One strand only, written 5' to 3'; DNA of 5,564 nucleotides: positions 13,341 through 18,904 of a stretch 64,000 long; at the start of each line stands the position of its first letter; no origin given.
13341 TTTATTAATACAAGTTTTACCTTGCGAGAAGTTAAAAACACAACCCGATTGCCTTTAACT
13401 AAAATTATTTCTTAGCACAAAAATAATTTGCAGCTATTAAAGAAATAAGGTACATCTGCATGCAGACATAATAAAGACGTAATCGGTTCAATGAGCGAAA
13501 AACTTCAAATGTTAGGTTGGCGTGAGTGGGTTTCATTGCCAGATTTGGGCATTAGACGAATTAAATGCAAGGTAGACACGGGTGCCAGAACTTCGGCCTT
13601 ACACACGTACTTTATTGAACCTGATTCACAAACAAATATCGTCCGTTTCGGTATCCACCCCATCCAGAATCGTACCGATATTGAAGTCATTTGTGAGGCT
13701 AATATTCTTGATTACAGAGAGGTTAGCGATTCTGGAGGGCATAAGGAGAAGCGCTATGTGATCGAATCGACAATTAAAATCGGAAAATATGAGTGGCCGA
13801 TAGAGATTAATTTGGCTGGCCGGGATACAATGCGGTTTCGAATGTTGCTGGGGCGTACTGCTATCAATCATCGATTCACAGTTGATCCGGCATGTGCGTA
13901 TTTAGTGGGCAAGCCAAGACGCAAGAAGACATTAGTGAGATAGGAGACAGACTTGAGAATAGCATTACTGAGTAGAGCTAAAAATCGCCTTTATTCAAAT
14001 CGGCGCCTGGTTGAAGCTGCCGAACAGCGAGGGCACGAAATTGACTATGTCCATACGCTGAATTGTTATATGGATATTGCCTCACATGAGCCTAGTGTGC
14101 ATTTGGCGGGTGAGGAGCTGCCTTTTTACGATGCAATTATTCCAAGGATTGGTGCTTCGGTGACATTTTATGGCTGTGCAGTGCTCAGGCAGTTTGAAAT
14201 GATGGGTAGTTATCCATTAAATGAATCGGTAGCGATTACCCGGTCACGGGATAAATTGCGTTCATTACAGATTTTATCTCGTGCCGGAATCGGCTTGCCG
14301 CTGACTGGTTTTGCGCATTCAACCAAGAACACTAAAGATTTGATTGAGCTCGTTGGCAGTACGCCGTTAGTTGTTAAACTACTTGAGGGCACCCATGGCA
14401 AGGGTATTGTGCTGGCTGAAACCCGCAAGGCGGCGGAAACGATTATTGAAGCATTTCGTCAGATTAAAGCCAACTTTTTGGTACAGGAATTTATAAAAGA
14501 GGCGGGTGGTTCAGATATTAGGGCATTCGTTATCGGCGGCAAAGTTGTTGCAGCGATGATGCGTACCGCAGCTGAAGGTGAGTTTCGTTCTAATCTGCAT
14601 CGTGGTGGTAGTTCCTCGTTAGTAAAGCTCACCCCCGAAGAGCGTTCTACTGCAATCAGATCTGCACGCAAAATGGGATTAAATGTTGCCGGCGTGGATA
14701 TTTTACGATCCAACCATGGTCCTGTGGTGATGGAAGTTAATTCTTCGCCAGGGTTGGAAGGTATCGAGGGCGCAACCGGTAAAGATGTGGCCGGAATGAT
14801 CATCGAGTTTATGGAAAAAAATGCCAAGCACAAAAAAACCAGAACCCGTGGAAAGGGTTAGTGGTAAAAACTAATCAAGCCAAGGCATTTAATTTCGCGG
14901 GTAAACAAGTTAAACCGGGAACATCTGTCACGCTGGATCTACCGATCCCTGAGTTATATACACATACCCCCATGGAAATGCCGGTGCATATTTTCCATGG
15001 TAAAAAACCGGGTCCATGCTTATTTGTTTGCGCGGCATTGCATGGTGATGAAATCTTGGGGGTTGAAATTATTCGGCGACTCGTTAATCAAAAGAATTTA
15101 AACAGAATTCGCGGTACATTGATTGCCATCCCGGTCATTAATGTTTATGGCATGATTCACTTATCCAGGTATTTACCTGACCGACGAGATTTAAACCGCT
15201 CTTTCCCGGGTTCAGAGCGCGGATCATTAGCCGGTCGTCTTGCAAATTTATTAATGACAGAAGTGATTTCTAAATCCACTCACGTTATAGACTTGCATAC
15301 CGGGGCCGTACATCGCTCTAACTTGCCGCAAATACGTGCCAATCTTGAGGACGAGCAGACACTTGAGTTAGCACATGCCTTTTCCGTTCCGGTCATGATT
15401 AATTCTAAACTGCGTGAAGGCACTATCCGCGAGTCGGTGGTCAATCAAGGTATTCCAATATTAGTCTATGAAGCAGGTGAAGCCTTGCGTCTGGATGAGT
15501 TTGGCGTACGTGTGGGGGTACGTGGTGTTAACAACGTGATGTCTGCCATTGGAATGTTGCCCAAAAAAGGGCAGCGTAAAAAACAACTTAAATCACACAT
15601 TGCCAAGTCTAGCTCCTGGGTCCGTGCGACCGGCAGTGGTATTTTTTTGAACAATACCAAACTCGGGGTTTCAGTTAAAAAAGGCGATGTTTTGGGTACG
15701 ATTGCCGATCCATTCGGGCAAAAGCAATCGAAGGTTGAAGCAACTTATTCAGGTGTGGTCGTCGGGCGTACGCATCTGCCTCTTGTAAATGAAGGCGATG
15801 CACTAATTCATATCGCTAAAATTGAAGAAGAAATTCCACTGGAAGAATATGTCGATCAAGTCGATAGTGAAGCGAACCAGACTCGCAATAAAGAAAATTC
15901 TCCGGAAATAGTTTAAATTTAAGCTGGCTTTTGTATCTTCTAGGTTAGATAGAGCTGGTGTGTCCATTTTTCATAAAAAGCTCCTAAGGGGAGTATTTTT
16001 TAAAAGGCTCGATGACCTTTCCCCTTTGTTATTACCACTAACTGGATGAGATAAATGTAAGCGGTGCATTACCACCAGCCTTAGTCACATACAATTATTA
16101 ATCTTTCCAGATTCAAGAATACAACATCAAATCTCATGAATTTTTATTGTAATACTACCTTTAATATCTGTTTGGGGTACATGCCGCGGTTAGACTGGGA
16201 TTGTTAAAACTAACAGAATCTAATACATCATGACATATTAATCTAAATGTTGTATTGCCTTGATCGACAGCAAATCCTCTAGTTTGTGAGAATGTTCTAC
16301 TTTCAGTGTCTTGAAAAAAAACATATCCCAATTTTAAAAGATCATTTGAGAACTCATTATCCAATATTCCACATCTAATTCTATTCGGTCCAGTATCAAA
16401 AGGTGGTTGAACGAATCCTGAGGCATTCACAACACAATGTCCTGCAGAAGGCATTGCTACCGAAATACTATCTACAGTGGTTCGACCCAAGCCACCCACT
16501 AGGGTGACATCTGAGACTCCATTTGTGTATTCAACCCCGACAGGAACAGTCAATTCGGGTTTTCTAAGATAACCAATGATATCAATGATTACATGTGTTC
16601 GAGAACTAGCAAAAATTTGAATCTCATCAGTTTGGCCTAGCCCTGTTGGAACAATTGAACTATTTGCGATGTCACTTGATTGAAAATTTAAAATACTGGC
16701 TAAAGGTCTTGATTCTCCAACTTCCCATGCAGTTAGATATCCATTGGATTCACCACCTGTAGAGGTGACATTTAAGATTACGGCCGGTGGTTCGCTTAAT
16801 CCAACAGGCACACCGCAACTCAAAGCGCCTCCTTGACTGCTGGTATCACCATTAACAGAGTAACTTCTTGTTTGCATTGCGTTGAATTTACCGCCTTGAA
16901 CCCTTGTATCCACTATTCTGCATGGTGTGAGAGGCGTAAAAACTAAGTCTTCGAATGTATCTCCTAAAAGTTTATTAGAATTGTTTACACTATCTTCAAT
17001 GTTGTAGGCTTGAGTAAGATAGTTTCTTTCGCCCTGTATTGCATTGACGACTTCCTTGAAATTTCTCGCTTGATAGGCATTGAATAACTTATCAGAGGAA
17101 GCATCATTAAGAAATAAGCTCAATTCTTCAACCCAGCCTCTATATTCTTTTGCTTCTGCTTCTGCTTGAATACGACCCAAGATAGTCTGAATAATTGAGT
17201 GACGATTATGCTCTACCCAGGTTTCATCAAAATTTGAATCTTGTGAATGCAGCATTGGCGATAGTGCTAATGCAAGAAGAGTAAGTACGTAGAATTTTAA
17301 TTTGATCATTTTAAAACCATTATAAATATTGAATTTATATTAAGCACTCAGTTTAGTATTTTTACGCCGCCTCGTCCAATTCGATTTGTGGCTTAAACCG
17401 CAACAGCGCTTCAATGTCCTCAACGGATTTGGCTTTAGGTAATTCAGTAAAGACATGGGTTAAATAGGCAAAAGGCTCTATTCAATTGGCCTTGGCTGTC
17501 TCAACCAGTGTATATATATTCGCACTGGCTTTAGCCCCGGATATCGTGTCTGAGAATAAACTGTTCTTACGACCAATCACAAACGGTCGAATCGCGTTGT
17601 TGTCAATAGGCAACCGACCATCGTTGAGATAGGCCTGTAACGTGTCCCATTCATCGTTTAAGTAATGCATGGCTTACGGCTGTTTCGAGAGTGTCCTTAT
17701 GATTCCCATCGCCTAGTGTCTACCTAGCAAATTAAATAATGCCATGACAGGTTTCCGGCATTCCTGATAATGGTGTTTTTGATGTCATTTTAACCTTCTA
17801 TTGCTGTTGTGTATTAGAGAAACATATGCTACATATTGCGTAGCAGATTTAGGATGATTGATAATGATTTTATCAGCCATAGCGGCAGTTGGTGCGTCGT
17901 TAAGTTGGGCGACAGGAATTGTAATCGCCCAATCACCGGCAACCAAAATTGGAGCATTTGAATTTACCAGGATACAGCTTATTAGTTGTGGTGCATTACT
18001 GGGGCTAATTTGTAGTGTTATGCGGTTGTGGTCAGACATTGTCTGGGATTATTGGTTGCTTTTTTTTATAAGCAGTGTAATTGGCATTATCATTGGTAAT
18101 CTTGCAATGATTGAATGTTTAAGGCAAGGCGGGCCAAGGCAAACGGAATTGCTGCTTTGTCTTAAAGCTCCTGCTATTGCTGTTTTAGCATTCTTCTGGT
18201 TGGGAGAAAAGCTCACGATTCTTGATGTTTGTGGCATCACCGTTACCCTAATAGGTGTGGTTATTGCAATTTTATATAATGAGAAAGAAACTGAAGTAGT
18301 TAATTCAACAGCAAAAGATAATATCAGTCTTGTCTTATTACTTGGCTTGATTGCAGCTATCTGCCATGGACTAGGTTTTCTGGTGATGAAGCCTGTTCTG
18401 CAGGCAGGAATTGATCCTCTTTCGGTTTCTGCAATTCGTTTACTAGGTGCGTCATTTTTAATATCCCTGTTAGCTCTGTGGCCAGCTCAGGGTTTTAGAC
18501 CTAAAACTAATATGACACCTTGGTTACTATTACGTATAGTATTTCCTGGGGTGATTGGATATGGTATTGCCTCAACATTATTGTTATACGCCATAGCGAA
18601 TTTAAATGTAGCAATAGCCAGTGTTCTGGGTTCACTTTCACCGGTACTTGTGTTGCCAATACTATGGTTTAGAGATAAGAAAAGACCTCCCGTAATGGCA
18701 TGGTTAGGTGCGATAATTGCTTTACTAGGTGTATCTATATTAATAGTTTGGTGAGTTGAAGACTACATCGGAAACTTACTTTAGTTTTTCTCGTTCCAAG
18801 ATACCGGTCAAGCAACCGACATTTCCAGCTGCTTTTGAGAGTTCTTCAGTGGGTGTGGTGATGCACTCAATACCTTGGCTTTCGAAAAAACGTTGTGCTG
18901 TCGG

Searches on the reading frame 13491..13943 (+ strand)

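Call 3: search_protein_families(library=ncbifam, proteins=[window:13491-13943:+])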
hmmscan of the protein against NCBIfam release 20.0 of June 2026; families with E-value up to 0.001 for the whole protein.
window:13491-13943:+ (150 aa): 4 families
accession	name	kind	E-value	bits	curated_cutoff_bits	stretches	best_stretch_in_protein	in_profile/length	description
NF052261.1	Asp_endo_RimB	equivalog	4.2e-33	114.2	200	1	3-143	5-147/148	retropepsin-like aspartic endopeptidase RimB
NF052264.1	retropep_RloA3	equivalog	1.5e-12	47.5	210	1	3-133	17-149/159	retropepsin-like aspartic peptidase RloA3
NF052263.1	retropep_RloA2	exception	2.1e-11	43.6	250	1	5-143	21-169/170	retropepsin-like aspartic peptidase RloA2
NF052262.1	retropep_RloA1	exception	4.4e-11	42.7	280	1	6-144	25-170/178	retropepsin-like aspartic peptidase RloA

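Call 4: search_protein_families(library=pfam, proteins=[window:13491-13943:+])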
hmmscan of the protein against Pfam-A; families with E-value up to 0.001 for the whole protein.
window:13491-13943:+ (150 aa): 1 family
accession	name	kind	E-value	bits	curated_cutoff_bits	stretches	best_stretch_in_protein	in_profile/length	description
PF05618.17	Zn_protease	-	3.7e-31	108.3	27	1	7-140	1-136/138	Putative ATP-dependent zinc protease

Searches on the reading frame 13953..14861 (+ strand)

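Call 35: search_protein_families(library=ncbifam, max_evalue=1e-10, proteins=[window:13953-14861:+])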
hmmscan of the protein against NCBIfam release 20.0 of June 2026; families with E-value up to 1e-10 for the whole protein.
window:13953-14861:+ (302 aa): 12 families
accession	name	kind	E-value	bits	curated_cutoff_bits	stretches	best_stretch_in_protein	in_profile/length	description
NF007764.0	PRK10446.1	equivalog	1.3e-132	441.6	331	1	1-296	1-295/300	30S ribosomal protein S6--L-glutamate ligase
TIGR00768.1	rimK_fam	subfamily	7.5e-81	271.5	143.4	1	3-285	2-274/276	RimK family alpha-L-glutamate ligase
NF040720.1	MptN_Meth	equivalog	2.4e-46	158.1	350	1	17-287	15-290/291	tetrahydromethanopterin:alpha-L-glutamate ligase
TIGR02144.1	LysX_arch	equivalog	5.9e-38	130.6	275.6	1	17-291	13-279/281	lysine biosynthesis protein LysX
NF003573.0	PRK05246.1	equivalog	2.4e-23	82.4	272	1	89-293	113-315/316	glutathione synthase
TIGR04356.1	grasp_GAK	hypoth_equivalog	1.3e-22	80.3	300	1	13-287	10-283/287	GAK system ATP-grasp enzyme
NF009110.0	PRK12458.1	subfamily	3.1e-22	79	408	1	89-295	124-335/349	glutathione synthetase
TIGR02068.2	cya_phycin_syn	equivalog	2.3e-20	72.2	850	1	92-207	205-317/862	cyanophycin synthetase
TIGR04443.1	F420_CofF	equivalog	5.1e-20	71.7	300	1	69-285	61-276/283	coenzyme gamma-F420-2:alpha-L-glutamate ligase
TIGR01380.1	glut_syn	equivalog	1.2e-19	70.5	299.05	1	138-290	155-311/312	glutathione synthase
NF010623.0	PRK14016.1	subfamily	2.6e-19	68.9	877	1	92-207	206-318/871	cyanophycin synthetase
TIGR03103.1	trio_acet_GNAT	equivalog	1.7e-15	56.6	569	0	89-207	286-400/547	N-acetylglutaminylglutamine synthetase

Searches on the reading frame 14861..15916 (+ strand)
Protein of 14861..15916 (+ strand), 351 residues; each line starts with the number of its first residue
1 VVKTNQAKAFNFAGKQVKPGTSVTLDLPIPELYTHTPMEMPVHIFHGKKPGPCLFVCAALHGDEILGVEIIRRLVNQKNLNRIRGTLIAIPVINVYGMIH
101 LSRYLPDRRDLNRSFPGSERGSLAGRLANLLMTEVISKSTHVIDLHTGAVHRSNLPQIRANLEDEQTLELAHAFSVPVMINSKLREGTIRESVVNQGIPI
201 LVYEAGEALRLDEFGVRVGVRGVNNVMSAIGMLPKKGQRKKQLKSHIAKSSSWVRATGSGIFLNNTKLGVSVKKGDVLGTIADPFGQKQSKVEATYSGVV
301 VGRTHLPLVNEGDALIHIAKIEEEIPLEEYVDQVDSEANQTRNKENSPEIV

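Call 35: search_protein_families(library=ncbifam, max_evalue=1e-10, proteins=[window:14861-15916:+])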
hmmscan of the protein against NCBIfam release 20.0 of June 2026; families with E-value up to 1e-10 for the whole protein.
window:14861-15916:+ (351 aa): 1 family
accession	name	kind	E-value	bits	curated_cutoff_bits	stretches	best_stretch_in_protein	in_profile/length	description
TIGR02994.1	ectoine_eutE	equivalog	8.8e-23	80.8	402.7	1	41-316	38-322/325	N(2)-acetyl-L-2,4-diaminobutanoate deacetylase DoeB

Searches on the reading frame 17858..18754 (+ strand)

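Call 35: search_protein_families(library=ncbifam, max_evalue=1e-10, proteins=[window:17858-18754:+])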
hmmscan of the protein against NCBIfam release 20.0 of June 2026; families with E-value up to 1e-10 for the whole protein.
window:17858-18754:+ (298 aa): 1 family
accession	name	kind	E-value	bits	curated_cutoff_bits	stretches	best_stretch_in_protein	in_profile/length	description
TIGR00950.1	2A78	equivalog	4.5e-14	52.5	230.2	0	174-296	5-118/264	carboxylate/amino acid/amine transporter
